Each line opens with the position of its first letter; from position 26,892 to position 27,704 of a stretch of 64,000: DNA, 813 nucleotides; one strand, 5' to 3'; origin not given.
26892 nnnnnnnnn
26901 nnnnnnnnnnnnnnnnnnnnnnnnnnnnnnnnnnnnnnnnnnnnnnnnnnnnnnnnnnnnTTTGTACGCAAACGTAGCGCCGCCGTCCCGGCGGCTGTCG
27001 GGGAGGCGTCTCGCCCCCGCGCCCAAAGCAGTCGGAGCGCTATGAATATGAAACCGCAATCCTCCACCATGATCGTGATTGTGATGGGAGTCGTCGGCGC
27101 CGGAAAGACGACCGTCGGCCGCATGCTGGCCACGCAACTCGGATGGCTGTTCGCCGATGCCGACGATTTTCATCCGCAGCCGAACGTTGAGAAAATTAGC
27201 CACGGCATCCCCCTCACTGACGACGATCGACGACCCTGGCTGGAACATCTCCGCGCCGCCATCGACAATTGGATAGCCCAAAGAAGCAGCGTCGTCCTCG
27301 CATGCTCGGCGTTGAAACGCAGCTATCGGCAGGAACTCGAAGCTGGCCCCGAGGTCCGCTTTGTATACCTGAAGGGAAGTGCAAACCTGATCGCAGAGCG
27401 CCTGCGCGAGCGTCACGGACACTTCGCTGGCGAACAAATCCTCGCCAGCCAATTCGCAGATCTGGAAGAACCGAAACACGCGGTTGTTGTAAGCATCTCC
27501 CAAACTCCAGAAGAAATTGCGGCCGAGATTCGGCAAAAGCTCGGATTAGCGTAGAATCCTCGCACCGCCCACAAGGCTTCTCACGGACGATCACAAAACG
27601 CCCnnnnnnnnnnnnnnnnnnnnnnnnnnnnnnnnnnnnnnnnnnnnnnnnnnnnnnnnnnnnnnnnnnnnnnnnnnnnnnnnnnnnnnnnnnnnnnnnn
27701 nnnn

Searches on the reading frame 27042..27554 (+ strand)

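Call 14: search_protein_families(library=pfam, proteins=[window:27042-27554:+], max_evalue=0.001)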
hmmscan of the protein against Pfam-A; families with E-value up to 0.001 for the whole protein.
window:27042-27554:+ (170 aa): 5 families
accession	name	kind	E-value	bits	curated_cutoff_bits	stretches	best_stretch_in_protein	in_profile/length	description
PF01202.28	SKI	-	2.7e-10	41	22.1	1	19-165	2-156/159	Shikimate kinase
PF13671.12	AAA_33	-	1.9e-08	35.2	27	1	12-141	2-140/143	AAA domain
PF13238.12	AAA_18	-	4.6e-06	27.5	29.4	1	12-125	1-112/128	AAA domain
PF01712.25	dNK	-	4.2e-05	23.8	27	0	14-37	3-26/203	Deoxynucleoside kinase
PF13401.12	AAA_22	-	0.00058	20.6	27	0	9-33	5-29/130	AAA domain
